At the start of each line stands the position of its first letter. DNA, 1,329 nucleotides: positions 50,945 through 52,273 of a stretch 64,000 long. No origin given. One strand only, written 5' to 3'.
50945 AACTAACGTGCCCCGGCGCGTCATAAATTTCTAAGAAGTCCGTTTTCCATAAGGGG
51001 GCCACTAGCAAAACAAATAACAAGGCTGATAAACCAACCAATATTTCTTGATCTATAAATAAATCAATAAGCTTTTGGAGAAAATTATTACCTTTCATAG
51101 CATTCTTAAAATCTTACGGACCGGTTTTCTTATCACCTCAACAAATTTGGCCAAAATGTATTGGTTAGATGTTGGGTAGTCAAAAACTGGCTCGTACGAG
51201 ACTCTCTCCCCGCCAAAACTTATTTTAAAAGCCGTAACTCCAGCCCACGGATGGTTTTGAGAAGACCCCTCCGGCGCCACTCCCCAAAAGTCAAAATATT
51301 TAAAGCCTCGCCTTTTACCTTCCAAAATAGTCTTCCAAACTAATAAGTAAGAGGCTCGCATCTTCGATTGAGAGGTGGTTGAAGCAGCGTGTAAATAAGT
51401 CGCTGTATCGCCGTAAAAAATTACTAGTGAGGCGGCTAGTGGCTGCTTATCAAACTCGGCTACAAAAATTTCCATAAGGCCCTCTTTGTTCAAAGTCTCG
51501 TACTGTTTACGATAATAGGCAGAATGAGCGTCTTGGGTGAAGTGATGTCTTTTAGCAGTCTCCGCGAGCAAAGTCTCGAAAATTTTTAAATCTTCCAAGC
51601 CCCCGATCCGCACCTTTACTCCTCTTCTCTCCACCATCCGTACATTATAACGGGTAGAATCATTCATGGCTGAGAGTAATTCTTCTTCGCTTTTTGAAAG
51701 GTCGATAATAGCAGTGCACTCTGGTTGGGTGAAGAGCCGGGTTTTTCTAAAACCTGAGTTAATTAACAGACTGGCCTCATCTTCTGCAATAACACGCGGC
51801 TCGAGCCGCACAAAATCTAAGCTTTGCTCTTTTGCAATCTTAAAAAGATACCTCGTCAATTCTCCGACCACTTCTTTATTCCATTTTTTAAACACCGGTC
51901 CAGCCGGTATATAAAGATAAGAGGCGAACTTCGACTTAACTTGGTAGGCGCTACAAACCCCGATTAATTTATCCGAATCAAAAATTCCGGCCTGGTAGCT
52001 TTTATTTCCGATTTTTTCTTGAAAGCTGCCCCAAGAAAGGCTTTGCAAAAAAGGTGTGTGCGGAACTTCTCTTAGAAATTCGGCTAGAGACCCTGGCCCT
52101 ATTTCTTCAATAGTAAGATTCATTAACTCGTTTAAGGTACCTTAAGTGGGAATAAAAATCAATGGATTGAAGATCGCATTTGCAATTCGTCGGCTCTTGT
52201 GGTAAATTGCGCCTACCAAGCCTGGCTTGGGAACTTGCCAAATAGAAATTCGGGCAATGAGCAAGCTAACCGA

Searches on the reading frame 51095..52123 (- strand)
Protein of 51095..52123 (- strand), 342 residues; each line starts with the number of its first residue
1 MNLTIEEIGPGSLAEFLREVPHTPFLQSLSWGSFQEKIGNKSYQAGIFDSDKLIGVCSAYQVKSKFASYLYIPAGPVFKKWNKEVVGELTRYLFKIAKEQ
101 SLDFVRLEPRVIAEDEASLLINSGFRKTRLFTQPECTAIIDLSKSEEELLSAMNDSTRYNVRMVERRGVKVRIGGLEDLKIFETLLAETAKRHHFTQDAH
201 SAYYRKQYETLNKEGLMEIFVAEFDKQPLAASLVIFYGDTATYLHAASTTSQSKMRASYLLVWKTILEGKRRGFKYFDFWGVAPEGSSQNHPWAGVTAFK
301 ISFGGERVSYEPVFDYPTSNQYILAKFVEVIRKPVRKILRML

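Call 9: find_encoding_contigs(protein=window:51095-52123:-, flank=6000, max_places=10)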
Protein window:51095-52123:- (342 aa): 2 contigs read that carry it; 2 places shown.
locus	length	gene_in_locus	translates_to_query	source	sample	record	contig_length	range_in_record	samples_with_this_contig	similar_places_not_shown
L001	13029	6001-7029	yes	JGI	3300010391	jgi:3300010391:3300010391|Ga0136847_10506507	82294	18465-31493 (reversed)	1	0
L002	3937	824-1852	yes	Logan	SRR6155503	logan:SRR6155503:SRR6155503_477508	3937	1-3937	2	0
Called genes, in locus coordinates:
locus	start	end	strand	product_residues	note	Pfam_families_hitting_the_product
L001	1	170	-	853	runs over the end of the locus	PF00690:Cation_ATPase_N, PF00122:E1-E2_ATPase, PF00702:Hydrolase, PF13246:Cation_ATPase, PF00689:Cation_ATPase_C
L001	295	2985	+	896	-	PF00690:Cation_ATPase_N, PF00122:E1-E2_ATPase, PF00702:Hydrolase, PF13246:Cation_ATPase, PF00689:Cation_ATPase_C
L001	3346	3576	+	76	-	-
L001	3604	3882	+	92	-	-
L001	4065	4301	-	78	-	PF07754:Ribosomal_aS21 (faint), PF24292:DUF7479 (weak)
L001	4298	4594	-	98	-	PF14076:DUF4258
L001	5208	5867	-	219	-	PF00027:cNMP_binding, PF13545:HTH_Crp_2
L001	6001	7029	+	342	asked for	PF02388:FemAB, PF13480:Acetyltransf_6, PF02388:FemAB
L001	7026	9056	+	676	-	-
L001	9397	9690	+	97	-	-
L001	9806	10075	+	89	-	-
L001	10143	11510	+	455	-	PF00890:FAD_binding_2, PF01134:GIDA (faint), PF01262:AlaDh_PNT_C (faint), PF07992:Pyr_redox_2, PF12831:FAD_oxidored, PF13738:Pyr_redox_3, PF00070:Pyr_redox, PF02852:Pyr_redox_dim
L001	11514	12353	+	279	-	PF02557:VanY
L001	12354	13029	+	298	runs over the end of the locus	PF14378:PAP2_3, PF01569:PAP2 (weak)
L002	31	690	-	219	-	PF00027:cNMP_binding, PF13545:HTH_Crp_2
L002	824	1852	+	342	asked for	PF02388:FemAB, PF13480:Acetyltransf_6, PF02388:FemAB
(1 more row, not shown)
